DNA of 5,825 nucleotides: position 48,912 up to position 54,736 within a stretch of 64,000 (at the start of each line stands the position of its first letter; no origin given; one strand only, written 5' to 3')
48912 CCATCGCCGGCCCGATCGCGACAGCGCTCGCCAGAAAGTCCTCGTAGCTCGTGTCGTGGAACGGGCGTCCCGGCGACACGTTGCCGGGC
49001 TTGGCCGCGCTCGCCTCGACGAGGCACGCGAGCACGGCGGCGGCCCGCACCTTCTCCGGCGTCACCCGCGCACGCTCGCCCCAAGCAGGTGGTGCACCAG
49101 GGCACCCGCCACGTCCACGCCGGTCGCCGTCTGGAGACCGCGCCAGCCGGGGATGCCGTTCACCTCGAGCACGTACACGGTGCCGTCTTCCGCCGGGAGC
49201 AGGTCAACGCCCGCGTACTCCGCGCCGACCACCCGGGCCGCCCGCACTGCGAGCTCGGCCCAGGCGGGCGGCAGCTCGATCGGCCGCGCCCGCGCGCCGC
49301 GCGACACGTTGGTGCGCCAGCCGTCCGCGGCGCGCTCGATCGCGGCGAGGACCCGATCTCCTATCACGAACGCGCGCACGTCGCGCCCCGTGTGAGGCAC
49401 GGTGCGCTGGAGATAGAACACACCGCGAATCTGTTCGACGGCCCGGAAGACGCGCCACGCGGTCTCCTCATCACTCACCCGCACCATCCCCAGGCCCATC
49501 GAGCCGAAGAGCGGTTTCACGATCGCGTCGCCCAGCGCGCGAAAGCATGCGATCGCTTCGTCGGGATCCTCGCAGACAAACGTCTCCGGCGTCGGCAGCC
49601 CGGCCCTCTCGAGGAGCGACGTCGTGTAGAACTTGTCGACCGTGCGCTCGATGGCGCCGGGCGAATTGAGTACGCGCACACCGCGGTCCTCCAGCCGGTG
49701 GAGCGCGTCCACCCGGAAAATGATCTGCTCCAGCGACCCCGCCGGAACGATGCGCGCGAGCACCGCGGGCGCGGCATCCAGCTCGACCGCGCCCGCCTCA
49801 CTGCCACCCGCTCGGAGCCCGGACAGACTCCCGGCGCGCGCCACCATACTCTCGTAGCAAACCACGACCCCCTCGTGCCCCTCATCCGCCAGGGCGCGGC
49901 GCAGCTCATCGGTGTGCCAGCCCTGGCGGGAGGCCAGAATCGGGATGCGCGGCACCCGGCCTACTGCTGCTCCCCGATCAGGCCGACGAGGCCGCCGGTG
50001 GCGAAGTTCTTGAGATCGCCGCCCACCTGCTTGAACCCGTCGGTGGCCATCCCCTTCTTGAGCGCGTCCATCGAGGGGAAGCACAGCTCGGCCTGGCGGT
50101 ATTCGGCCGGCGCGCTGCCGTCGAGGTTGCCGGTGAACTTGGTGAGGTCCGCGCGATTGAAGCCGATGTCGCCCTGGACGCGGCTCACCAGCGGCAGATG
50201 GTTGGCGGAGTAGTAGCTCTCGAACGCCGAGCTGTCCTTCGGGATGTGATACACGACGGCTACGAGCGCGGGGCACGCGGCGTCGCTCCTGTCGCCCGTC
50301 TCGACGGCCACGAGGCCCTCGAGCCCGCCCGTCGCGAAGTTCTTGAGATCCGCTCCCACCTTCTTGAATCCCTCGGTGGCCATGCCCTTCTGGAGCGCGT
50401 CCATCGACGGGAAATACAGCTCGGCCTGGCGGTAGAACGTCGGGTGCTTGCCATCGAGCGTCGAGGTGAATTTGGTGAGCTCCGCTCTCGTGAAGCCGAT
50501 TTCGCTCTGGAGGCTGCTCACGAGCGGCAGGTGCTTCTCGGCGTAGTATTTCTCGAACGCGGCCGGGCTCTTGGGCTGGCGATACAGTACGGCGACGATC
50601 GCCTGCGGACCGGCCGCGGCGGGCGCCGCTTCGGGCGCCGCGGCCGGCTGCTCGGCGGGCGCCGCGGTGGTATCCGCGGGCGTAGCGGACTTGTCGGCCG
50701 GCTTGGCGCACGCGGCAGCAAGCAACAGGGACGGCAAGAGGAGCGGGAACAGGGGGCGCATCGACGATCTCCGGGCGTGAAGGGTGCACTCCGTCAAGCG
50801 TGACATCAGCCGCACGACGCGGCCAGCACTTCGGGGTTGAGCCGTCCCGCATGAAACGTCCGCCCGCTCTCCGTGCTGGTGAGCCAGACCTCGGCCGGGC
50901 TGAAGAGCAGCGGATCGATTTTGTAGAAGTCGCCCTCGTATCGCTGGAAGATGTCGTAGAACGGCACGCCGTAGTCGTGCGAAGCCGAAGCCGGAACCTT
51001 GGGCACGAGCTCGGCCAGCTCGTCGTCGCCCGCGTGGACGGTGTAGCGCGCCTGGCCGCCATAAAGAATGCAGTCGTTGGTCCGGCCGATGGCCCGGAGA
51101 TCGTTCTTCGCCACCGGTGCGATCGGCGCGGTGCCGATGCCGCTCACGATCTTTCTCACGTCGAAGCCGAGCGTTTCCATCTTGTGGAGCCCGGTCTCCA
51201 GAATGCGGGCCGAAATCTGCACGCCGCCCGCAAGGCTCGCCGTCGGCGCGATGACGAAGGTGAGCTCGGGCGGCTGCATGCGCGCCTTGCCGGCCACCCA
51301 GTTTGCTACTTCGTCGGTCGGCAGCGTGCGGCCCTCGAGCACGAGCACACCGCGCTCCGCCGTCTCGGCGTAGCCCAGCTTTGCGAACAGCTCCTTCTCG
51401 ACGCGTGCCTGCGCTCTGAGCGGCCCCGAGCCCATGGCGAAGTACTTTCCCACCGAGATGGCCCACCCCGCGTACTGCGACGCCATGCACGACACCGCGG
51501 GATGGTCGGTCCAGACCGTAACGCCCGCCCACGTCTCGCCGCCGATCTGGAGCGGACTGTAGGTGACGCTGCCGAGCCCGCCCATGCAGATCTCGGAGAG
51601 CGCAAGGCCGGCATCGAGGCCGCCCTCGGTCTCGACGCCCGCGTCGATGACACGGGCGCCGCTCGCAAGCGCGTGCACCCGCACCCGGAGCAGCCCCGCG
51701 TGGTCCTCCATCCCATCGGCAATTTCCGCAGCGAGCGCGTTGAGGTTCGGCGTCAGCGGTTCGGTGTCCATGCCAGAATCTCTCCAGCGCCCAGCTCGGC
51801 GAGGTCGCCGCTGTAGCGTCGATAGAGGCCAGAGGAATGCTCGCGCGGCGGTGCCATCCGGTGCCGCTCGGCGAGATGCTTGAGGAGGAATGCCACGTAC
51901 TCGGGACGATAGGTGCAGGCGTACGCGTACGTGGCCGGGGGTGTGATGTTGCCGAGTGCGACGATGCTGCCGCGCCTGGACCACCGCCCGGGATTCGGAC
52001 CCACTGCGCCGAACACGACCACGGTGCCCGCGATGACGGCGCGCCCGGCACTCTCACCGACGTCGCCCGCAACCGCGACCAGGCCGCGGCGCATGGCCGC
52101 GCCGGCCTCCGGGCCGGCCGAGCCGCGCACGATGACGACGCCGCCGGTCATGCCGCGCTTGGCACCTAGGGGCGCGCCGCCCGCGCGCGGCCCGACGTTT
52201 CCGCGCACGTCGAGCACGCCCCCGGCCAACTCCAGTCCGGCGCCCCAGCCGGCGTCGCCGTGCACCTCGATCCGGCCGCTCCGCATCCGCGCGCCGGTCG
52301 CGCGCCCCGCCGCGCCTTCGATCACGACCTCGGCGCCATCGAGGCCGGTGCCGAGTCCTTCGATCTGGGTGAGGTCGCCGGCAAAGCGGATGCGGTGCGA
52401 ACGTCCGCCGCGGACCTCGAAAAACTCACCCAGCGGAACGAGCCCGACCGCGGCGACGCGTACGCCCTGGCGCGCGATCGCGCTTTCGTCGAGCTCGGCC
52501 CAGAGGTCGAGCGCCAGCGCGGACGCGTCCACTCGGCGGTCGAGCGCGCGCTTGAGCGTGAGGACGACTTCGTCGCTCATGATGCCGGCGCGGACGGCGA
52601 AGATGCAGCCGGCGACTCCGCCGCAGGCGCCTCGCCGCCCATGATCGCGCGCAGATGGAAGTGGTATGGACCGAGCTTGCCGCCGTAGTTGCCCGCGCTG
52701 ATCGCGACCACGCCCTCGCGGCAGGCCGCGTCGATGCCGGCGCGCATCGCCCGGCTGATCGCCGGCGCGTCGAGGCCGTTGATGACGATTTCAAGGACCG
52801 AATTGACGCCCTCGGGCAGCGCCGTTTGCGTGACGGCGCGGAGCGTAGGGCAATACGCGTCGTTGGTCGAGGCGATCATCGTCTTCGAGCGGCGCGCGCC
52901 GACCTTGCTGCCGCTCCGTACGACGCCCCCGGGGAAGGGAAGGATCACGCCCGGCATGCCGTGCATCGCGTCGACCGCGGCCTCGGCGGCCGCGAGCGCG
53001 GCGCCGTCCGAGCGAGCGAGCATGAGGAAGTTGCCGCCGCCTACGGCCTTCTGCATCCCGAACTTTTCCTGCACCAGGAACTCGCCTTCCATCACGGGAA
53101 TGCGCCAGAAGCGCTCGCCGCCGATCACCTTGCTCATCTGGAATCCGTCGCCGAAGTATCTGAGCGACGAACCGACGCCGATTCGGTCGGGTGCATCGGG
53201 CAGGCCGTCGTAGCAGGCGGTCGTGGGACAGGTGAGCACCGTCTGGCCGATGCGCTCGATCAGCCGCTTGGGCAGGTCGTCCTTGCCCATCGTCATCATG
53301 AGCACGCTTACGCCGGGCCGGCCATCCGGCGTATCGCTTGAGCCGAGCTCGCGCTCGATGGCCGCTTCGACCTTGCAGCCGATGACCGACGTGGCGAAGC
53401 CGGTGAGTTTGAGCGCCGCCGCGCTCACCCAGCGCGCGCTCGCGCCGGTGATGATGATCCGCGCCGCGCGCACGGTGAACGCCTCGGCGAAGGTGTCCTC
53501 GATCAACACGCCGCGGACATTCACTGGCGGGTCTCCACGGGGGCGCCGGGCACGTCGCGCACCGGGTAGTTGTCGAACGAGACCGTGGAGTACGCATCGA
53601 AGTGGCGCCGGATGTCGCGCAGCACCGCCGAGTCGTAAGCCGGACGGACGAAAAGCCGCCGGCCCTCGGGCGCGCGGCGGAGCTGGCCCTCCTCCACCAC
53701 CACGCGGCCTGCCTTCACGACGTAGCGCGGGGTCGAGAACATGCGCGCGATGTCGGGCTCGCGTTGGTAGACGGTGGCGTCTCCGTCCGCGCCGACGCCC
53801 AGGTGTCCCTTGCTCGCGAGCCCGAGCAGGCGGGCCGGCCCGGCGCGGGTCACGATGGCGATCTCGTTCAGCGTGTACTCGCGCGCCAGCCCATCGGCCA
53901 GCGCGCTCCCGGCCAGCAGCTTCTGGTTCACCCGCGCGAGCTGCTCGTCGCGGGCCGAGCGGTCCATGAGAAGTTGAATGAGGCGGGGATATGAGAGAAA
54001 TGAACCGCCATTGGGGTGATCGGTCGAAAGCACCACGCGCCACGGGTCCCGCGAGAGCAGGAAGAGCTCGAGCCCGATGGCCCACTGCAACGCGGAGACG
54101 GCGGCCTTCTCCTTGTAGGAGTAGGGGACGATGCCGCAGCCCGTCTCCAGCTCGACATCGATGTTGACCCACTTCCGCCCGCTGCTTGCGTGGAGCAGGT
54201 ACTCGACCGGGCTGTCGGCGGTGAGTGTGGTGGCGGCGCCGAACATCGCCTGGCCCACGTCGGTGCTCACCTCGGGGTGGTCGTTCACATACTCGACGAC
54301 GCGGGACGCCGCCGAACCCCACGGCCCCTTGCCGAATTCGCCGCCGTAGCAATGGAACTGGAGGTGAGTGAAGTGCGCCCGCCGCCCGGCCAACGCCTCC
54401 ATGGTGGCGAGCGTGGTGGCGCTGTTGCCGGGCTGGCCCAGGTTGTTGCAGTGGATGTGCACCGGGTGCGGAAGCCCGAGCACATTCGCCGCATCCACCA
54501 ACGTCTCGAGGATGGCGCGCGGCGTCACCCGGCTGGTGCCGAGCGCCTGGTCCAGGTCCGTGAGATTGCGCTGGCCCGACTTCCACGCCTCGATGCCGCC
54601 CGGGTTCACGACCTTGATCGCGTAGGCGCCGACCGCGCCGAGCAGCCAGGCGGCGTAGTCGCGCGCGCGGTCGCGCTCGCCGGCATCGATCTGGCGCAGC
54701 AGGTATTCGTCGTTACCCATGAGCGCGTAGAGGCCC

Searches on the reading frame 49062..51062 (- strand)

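Call 62: search_protein_families(library=pfam, proteins=[window:49062-51062:-], max_evalue=0.00001)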
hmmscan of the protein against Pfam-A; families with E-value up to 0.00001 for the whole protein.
window:49062-51062:- (666 aa): 4 families
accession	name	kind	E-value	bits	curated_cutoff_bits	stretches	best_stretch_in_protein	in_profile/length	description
PF08443.16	RimK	-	6e-28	98.2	21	1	475-658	2-187/188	RimK-like ATP-grasp domain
PF14397.11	ATPgrasp_ST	-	2.3e-08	34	31.4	0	462-544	7-95/278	Sugar-transfer associated ATP-grasp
PF02955.21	GSH-S_ATP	-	7.3e-07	29.2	23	1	491-620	12-150/175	Prokaryotic glutathione synthetase, ATP-grasp domain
PF02655.19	ATP-grasp_3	-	9.8e-06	26.2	23.2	0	476-635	3-154/160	ATP-grasp domain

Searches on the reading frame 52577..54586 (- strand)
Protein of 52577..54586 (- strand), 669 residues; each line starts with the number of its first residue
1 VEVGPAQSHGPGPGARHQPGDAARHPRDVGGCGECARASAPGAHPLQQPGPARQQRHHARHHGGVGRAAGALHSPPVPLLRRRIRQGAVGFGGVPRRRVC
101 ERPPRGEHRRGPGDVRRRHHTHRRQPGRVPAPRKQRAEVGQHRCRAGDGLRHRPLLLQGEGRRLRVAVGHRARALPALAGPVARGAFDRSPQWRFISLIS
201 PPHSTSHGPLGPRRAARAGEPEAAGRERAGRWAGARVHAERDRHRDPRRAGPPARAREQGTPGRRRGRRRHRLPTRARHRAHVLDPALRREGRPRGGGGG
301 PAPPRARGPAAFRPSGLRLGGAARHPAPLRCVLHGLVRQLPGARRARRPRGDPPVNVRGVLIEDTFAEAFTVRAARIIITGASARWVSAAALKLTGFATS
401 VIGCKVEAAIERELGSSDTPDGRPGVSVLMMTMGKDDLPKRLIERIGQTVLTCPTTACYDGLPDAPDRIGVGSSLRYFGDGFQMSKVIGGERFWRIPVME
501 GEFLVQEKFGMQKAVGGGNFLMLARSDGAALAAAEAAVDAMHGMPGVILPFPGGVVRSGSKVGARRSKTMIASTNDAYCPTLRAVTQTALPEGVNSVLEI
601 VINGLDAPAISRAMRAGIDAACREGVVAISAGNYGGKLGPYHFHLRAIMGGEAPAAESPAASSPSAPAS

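Call 62: search_protein_families(library=pfam, proteins=[window:52577-54586:-], max_evalue=0.00001)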
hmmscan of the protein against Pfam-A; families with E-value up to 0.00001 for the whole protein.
window:52577-54586:- (669 aa): 2 families
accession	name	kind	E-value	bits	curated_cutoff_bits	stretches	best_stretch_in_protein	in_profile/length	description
PF02741.20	FTR_C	-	1.7e-60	203.8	25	1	501-647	1-148/149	FTR, proximal lobe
PF01913.23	FTR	-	3.8e-56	189.4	27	1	356-498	2-142/142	Formylmethanofuran-tetrahydromethanopterin formyltransferase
